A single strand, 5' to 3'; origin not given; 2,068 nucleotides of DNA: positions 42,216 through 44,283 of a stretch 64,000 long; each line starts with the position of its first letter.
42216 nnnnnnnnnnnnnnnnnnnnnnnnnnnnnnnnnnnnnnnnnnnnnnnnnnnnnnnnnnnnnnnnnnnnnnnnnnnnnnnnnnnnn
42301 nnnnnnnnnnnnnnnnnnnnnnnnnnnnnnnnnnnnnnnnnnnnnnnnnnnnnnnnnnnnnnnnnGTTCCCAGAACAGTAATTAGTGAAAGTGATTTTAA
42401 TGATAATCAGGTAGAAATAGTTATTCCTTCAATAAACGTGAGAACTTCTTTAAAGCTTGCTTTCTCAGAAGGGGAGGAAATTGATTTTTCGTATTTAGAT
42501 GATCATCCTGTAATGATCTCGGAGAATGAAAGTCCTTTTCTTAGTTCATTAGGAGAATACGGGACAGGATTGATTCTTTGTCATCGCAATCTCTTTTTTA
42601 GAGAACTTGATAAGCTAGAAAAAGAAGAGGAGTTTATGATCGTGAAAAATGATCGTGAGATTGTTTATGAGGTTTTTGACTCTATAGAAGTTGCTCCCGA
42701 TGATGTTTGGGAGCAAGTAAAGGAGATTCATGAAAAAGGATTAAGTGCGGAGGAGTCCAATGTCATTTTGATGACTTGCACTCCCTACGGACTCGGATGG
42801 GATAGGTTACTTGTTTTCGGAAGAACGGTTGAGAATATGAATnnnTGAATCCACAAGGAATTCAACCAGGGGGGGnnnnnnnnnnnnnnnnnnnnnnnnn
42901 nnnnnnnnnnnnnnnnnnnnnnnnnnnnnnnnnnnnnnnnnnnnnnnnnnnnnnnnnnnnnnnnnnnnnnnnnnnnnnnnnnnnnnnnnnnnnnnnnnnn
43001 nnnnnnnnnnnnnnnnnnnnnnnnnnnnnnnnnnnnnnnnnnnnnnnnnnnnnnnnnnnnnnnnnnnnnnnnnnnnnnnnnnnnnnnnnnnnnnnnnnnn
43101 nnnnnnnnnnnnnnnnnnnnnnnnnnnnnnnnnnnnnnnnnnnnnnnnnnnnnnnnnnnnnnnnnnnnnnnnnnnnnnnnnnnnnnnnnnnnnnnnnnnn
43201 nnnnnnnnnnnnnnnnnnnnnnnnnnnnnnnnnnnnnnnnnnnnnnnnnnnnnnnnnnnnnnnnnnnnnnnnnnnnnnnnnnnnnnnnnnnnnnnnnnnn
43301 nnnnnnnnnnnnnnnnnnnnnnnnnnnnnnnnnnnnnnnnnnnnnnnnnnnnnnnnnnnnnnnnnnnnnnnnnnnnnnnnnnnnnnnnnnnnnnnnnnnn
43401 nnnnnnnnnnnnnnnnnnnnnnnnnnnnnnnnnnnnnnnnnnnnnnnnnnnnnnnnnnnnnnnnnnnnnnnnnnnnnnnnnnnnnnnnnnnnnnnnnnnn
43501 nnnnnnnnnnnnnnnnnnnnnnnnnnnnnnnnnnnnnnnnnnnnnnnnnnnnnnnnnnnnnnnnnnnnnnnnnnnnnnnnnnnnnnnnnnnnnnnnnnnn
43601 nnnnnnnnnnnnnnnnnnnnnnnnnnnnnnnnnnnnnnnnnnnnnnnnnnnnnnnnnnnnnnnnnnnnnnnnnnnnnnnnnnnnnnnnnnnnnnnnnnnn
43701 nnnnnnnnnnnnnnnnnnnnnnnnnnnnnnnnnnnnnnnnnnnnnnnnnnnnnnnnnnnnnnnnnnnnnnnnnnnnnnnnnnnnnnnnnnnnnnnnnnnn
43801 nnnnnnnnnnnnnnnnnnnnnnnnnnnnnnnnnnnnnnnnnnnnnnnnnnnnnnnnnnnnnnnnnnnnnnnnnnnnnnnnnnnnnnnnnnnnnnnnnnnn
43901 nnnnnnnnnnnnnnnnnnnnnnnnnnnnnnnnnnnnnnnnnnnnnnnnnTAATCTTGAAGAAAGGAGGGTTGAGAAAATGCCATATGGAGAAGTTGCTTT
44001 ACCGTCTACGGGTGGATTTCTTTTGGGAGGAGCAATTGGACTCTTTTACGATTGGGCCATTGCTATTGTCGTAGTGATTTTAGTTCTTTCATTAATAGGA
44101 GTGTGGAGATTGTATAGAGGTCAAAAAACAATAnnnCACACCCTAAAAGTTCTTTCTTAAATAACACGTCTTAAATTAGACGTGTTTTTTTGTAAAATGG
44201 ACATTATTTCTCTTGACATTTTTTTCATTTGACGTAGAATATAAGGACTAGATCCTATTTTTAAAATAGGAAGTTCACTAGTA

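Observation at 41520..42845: Polysaccharide deacetylase fused to a sortase catalytic domain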

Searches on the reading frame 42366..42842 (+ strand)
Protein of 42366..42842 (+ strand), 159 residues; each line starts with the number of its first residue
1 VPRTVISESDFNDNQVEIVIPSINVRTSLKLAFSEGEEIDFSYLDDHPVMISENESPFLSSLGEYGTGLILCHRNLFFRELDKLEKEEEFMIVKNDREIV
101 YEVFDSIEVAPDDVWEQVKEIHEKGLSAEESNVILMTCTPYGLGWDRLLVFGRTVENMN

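Call 28: find_homologous_proteins(query=window:42366-42842:+, max_evalue=0.001)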
Query seq(159 aa): 39 candidates shared short words with the query, none scored E <= 0.001.

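Call 38: search_solved_structures(query=window:42366-42842:+, max_evalue=1, show_alignments=3)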
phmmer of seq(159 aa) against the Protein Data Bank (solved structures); distinct sequences matched with E-value up to 1: 41.
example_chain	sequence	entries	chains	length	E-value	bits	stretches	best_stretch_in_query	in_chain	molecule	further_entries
8gr6_A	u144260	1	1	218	2.2e-07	34.1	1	63-157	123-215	Sortase-like protein, putative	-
8gmx_A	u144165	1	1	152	1.8e-06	31.2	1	76-155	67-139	Class C sortase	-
8guu_A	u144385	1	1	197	3.4e-06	30.3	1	62-157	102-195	Sortase-like protein, putative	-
7d6p_A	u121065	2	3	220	1.5e-05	28.2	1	67-154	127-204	Sortase family protein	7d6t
6ixz_A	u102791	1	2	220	1.6e-05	28.1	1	68-154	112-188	Sortase family protein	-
24rr_A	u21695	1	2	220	1.7e-05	28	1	76-155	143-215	Ebp pilus assembly class C sortase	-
3g66_A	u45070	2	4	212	3.3e-05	27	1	64-155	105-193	Sortase C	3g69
4d7w_A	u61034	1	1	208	7e-05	26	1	18-159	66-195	SORTASE FAMILY PROTEIN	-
2xwg_A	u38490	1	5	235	0.00013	25.1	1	67-155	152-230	SORTASE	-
4g1j_A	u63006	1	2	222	0.00014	25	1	63-155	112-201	Sortase family protein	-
3rbi_A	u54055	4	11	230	0.00016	24.9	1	63-155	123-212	Sortase family protein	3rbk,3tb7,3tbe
7cg9_A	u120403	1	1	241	0.00026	24.1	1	77-155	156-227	Class C sortase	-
4g1h_A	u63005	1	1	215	0.0026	20.9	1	71-155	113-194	Sortase family protein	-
3rbj_A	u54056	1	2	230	0.0028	20.8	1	63-155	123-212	Sortase family protein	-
5cuw_A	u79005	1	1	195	0.0099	19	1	71-157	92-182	SrtE1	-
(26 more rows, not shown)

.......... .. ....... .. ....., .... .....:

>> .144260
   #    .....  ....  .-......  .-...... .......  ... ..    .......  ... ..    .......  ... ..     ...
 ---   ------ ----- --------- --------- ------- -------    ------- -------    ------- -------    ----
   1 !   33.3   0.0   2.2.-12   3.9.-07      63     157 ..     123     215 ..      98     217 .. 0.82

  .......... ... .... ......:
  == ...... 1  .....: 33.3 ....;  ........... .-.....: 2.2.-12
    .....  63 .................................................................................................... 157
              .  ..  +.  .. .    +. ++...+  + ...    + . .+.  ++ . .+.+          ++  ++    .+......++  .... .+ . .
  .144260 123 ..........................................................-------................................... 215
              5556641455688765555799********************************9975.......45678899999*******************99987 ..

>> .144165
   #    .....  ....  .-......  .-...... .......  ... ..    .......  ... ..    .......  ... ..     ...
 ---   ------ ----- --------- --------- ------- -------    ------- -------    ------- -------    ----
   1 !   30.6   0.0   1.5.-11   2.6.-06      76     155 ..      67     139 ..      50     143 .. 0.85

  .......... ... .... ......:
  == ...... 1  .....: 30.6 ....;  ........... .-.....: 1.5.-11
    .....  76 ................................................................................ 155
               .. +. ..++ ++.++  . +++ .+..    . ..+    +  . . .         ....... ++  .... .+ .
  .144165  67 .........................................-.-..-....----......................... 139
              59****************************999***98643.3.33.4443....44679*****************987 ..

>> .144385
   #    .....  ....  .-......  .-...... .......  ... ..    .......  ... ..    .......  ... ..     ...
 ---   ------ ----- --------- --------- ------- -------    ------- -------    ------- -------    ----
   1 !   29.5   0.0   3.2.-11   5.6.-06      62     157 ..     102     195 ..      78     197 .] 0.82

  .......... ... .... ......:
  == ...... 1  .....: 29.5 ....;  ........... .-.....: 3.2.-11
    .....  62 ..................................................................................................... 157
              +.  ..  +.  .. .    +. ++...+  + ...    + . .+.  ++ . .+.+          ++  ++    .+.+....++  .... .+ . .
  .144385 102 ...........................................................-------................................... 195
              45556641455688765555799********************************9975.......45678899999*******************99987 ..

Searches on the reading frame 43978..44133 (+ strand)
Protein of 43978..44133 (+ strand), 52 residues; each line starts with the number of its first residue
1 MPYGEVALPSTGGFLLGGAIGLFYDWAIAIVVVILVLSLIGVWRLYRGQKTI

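Call 21: search_protein_families(library=ncbifam, proteins=[window:43978-44133:+], max_evalue=10)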
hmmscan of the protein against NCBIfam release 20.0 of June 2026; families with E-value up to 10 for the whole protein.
seq(52 aa): 1 family
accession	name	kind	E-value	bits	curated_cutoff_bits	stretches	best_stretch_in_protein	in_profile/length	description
NF033232.1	small_YtzI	equivalog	0.071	12.5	33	1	27-42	8-23/41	YtzI protein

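Call 22: search_protein_families(library=pfam, proteins=[window:43978-44133:+], max_evalue=10)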
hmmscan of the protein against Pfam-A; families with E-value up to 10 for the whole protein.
seq(52 aa): 1 family
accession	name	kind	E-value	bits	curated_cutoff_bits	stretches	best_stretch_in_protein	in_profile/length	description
PF24284.1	DUF7472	-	2.6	8.7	27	0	3-23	32-52/65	Family of unknown function (DUF7472)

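Call 74: find_homologous_proteins(query=A3, max_evalue=1)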
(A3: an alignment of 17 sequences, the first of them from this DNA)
Query A3 (17 sequences) (52 aa, profile of the alignment): 25 proteins with E <= 1 among 2362 candidates.
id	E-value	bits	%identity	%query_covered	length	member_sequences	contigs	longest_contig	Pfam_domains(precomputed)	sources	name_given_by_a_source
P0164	6.7e-21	92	30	88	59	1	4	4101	-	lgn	-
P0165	1.0e-20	91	30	83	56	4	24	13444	-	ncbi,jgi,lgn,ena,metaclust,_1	metaclust:\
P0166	1.3e-20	91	29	100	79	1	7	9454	-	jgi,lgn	jgi:hypothetical protein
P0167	2.2e-20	90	28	96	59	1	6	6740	-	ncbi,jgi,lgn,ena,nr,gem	ncbi:MAG: hypothetical protein WC175_06105 [Candidatus Dojkabacteria bacterium]|jgi:hypothetical pro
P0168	2.7e-19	87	36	100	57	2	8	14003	-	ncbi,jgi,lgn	jgi:predicted ferric reductase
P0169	1.0e-18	85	45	38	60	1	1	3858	-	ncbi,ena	-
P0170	1.1e-18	85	-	-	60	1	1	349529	-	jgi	jgi:hypothetical protein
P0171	1.8e-18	84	33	88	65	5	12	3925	-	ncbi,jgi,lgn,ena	-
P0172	2.1e-18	84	38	88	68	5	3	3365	-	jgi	-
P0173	3.3e-18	83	32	88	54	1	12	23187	-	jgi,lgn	jgi:hypothetical protein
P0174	4.4e-18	83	31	88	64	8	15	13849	-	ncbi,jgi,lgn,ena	jgi:hypothetical protein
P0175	1.4e-17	81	38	88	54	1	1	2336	-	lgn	-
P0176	2.4e-17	81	71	13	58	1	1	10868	-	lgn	-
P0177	3.7e-17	80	57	27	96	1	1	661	-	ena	-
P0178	4.5e-17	80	33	79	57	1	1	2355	-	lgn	-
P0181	6.0e-17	79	30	83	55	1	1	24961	-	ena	-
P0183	9.8e-17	79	31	88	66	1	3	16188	-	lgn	-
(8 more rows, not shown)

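Call 78: find_encoding_contigs(protein=P0183, flank=7000, max_places=2)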
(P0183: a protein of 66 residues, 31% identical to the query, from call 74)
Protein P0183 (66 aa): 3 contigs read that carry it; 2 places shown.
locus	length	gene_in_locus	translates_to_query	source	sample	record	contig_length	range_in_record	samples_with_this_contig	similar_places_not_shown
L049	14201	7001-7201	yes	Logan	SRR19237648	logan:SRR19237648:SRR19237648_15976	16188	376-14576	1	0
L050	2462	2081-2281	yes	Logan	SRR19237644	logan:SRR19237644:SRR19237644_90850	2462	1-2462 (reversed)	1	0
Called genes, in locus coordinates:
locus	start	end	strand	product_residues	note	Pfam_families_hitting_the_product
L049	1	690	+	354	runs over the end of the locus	?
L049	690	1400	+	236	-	PF01177:Asp_Glu_race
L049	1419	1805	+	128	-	PF01219:DAGK_prokar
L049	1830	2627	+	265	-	-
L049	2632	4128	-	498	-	PF01921:tRNA-synt_1f (faint), PF01406:tRNA-synt_1e, PF09334:tRNA-synt_1g (faint), PF23493:CysS_C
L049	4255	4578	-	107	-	-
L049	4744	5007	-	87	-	-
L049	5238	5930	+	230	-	PF04203:Sortase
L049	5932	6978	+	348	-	PF00535:Glycos_transf_2, PF13641:Glyco_tranf_2_3, PF13506:Glyco_transf_21, PF13632:Glyco_trans_2_3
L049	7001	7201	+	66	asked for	-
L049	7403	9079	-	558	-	-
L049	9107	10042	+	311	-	-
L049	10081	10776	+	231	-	-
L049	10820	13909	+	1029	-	PF02384:N6_Mtase, PF20473:MmeI_Mtase (faint), PF07669:Eco57I, PF18135:Type_ISP_C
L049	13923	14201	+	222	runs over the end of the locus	-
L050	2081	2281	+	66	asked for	-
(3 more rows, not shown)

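Call 79: find_encoding_contigs(protein=P0181, flank=7000, max_places=2)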
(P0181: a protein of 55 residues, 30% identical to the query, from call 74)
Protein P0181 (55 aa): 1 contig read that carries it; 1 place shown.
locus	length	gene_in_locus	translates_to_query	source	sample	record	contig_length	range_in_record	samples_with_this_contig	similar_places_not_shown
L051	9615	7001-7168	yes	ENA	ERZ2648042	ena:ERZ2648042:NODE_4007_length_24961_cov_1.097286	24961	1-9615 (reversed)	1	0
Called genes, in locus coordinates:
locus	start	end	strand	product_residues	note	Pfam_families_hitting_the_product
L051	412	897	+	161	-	-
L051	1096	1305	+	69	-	-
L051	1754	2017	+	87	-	-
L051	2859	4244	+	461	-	PF19077:Big_13 (faint), PF12245:Big_3_2 (faint)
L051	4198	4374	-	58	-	-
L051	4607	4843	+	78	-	-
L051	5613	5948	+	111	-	PF04203:Sortase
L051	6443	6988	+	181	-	PF13506:Glyco_transf_21 (weak), PF13632:Glyco_trans_2_3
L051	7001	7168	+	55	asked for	-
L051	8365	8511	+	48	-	-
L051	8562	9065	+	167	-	PF00704:Glyco_hydro_18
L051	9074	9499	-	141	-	-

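Call 84: predict_structure(alignment_id=A4)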
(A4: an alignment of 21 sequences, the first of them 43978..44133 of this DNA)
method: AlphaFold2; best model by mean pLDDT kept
length: 52 residues; sequences in the alignment: 21
mean_pLDDT: 70.0   pTM: 0.38
mean pLDDT of the five models: 70.0, 70.0, 69.9, 69.6, 68.8
residues with pLDDT >= 90: 14; 70-90: 11; 50-70: 16; < 50: 11
segments of 3 or more residues with pLDDT < 50: 1-3, 11-15
pLDDT, mean of each block of 10 residues (from residue 1): 49 49 75 95 85 58
secondary structure, 60 per line:
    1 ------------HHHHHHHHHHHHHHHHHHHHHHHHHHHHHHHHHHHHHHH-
elements in order: H13-51
